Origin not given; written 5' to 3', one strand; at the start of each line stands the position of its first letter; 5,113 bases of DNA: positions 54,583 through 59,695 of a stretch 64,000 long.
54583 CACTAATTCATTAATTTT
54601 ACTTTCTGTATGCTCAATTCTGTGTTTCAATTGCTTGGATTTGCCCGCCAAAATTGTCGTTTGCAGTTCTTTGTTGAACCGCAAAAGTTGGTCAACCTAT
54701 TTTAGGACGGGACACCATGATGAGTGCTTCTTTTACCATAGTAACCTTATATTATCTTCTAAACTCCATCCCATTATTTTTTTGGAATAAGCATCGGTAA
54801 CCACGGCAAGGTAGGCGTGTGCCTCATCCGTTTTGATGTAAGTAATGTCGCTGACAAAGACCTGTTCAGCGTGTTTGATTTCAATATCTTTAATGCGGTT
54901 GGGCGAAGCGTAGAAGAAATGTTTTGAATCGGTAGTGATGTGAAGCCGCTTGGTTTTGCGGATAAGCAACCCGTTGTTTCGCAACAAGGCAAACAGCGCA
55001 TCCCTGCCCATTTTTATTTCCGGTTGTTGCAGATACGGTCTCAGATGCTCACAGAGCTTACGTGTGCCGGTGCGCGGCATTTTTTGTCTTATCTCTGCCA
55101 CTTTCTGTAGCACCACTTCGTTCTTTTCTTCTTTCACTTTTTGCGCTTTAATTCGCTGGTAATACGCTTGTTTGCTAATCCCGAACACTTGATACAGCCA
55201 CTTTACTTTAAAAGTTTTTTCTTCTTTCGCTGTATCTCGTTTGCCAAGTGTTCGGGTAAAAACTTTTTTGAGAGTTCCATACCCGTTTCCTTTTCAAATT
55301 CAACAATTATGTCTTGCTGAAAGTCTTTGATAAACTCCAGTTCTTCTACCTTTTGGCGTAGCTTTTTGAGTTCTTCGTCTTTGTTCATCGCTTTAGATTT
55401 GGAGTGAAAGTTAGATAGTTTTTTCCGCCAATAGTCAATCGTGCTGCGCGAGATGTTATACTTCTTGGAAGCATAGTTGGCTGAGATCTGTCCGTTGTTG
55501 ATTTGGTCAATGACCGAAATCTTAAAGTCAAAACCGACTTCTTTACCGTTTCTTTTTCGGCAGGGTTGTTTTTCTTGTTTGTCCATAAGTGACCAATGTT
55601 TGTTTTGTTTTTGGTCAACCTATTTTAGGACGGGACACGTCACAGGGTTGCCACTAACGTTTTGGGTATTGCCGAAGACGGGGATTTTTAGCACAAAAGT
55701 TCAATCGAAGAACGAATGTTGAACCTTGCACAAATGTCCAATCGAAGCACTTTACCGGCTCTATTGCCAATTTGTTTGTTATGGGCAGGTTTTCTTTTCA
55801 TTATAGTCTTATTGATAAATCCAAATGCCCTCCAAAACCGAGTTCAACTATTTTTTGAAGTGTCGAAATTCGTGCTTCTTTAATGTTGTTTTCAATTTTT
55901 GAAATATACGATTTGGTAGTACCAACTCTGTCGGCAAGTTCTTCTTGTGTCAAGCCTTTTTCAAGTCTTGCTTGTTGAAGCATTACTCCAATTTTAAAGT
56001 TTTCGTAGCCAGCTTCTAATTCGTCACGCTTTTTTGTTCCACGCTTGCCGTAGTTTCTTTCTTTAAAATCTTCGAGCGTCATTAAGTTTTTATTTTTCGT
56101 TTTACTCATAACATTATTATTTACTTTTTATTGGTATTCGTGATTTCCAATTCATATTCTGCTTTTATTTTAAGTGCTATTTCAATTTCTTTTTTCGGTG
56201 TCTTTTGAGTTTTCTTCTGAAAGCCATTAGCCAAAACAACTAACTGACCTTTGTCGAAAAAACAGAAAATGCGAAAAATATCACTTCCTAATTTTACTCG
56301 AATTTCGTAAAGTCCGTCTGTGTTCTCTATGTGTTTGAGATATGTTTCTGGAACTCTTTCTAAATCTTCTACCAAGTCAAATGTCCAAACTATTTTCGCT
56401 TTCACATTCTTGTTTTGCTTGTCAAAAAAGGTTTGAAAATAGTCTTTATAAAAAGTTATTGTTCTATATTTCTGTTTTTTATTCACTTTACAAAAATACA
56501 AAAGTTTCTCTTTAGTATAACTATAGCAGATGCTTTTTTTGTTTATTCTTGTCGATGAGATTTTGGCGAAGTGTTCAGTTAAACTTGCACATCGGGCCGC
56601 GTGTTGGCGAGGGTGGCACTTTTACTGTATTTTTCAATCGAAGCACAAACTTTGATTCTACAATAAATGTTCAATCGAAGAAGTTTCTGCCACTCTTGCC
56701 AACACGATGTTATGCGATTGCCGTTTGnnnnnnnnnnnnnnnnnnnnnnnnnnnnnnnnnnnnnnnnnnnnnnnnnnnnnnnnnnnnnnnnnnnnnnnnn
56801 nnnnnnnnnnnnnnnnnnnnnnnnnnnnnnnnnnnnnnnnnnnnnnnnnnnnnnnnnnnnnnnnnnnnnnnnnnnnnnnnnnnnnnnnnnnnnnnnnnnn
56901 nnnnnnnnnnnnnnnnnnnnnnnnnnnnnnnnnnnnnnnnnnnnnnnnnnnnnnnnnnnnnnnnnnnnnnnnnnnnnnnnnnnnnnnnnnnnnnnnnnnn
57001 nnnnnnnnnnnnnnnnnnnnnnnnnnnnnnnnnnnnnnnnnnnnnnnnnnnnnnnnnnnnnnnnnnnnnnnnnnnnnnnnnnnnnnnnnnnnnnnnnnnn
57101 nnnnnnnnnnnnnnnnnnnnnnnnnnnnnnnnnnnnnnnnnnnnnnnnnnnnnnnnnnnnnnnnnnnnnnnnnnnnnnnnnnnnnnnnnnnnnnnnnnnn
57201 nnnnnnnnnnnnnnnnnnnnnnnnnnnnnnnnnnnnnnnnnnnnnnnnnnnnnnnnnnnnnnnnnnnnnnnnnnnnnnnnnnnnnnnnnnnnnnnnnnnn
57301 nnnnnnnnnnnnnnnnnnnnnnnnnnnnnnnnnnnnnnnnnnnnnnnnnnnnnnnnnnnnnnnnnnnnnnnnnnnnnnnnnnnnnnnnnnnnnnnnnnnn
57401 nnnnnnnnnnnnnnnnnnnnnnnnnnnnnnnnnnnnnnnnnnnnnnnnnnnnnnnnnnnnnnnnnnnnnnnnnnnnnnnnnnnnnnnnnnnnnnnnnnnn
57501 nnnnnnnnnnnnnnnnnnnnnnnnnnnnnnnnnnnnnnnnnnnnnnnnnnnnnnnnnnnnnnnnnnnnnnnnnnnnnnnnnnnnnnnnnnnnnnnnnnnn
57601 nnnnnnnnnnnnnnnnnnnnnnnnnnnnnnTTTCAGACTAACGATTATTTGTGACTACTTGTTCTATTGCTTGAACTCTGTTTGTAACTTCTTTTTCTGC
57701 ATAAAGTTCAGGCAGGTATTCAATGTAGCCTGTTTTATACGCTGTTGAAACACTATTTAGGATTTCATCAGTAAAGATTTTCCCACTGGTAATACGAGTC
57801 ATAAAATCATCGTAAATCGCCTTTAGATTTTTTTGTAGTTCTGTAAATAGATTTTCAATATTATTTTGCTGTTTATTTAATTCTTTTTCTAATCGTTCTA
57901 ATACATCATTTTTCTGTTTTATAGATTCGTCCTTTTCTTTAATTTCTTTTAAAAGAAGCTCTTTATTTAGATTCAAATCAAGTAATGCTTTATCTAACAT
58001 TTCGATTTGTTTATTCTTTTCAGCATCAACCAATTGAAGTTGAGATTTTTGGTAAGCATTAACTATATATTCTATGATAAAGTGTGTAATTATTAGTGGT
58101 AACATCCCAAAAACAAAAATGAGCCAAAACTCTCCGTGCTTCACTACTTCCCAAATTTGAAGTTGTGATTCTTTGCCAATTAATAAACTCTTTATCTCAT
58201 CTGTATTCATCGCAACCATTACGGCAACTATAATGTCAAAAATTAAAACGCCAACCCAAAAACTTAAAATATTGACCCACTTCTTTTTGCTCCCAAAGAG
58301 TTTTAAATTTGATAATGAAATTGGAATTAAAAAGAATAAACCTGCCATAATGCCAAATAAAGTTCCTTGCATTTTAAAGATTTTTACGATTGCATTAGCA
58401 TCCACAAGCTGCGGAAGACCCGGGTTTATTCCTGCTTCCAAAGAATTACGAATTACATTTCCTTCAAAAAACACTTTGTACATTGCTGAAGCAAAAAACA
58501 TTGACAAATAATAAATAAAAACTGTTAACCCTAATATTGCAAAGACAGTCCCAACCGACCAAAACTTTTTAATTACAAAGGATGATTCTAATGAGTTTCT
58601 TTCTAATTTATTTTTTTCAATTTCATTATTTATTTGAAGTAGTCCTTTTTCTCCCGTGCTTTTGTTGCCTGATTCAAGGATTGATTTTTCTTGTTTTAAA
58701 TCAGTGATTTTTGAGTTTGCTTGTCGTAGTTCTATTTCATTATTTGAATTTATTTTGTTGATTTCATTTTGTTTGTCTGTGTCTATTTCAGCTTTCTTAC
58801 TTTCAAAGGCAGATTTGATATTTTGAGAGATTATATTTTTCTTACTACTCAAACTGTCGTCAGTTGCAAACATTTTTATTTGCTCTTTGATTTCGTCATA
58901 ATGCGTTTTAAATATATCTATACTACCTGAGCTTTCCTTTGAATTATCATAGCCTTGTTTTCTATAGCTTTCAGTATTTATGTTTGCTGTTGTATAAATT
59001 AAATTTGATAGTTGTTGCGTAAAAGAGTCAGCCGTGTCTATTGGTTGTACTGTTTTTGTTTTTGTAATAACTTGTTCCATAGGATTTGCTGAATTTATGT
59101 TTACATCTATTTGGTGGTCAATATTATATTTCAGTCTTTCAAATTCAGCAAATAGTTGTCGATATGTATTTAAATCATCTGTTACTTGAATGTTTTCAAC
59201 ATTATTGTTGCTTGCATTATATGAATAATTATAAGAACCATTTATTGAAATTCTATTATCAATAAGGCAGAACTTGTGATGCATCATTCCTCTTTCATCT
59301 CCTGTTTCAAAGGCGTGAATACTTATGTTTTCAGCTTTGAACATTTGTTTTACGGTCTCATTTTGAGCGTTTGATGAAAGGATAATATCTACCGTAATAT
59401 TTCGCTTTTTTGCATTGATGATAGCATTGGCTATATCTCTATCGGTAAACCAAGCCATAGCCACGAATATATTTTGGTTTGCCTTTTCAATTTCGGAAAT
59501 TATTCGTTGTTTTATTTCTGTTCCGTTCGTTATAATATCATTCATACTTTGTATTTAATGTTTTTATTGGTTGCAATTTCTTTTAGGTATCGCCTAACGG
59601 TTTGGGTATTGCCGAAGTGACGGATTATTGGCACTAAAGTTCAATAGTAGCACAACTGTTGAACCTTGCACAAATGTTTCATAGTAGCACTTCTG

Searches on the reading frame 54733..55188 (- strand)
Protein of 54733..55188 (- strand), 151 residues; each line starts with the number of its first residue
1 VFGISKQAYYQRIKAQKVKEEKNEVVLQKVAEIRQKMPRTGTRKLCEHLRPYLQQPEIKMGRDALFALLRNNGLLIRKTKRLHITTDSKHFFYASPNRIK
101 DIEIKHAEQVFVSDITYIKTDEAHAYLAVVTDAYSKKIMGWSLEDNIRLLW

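Call 87: search_protein_families(library=pfam, proteins=[window:54733-55188:-], max_evalue=0.001)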
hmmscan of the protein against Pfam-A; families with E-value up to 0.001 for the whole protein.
window:54733-55188:- (151 aa): 1 family
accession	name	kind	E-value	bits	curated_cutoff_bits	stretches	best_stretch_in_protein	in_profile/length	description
PF00665.32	rve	-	2.2e-07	31.5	32.6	1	107-146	4-45/102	Integrase core domain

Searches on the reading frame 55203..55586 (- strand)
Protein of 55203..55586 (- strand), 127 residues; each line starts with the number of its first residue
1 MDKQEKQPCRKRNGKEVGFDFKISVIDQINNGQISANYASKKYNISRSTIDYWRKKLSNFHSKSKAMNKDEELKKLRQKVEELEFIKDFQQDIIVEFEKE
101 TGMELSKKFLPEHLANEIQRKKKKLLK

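Call 87: search_protein_families(library=pfam, proteins=[window:55203-55586:-], max_evalue=0.001)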
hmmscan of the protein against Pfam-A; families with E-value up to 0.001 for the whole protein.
window:55203-55586:- (127 aa): 3 families
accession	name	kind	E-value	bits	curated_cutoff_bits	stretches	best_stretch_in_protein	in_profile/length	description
PF05225.22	HTH_psq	-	3.2e-05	24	20.4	1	27-62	10-44/45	helix-turn-helix, Psq domain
PF13518.12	HTH_28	-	3.3e-05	24.3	25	1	21-56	1-35/52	Helix-turn-helix domain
PF01527.26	HTH_Tnp_1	-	0.0009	19.9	24.1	0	21-84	11-71/75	Transposase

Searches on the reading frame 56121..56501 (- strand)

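Call 87: search_protein_families(library=pfam, proteins=[window:56121-56501:-], max_evalue=0.001)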
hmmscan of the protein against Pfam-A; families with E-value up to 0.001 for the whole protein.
window:56121-56501:- (126 aa): 1 family
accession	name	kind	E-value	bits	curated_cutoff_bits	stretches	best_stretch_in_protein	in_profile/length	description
PF05973.20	Gp49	-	3.6e-24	85.1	23.9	1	25-111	2-87/90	Phage derived protein Gp49-like (DUF891)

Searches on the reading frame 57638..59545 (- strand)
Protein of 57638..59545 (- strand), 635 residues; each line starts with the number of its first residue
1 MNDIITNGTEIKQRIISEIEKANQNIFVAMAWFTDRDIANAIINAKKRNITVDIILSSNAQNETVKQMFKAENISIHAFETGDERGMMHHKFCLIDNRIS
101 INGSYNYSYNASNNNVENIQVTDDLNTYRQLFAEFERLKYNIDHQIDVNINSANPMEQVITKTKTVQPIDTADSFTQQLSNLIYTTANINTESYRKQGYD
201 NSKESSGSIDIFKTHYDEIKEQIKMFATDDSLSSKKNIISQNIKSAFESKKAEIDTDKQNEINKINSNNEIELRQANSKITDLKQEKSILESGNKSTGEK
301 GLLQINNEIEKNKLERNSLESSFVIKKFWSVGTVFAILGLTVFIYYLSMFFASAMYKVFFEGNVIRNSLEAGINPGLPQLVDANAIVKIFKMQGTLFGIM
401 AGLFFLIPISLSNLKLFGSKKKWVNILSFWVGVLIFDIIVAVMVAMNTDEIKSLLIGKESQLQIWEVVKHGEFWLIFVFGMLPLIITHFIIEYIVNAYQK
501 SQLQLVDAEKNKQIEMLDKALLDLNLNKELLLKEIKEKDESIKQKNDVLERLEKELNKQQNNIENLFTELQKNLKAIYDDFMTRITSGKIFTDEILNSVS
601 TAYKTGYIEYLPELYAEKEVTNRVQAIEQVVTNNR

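Call 5: search_protein_families(library=pfam, proteins=[window:57638-59545:-], max_evalue=0.01)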
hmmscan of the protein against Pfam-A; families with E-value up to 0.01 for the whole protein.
window:57638-59545:- (635 aa): 3 families
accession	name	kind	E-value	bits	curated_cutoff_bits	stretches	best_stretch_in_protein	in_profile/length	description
PF13091.12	PLDc_2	-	9.5e-24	84.2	27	1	15-138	1-131/132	PLD-like domain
PF07894.18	SACK1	-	1.5e-08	35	21.4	1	7-121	122-252/274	Scaffolding anchor of CK1 domain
PF16064.11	DUF4806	-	0.0033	18.2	25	0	546-600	12-63/90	Domain of unknown function (DUF4806)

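Call 34: search_protein_families(library=padloc, proteins=[window:57638-59545:-], max_evalue=0.01)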
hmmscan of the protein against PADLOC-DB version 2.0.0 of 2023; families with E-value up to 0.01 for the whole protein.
window:57638-59545:- (635 aa): 11 families
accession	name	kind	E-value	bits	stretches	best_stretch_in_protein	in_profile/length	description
PDLC02614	DrmC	-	3.9e-08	31.2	1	14-117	25-130/153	DrmC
PDLC02607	DrmC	-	4.3e-06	24.2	1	16-138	116-253/265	DrmC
PDLC02609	DrmC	-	5.4e-06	24.5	1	55-126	143-220/241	DrmC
PDLC02585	DrmC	-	3.6e-05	21.4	1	13-118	108-224/253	DrmC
PDLC02901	DpdK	-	3.8e-05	21.4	1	43-137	75-167/173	DpdK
PDLC02611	DrmC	-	0.00062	18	1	36-137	24-128/138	DrmC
PDLC03922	MkoB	-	0.0014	16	1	3-109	304-419/610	-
PDLC02612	DrmC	-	0.0027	15.2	1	19-124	101-210/235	DrmC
PDLC02606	DrmC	-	0.0059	14.4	0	12-117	36-152/182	DrmC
PDLC02588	DrmC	-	0.0082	13.8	0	19-118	113-223/256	DrmC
PDLC02598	DrmC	-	0.0092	14.2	0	89-143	4-54/61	DrmC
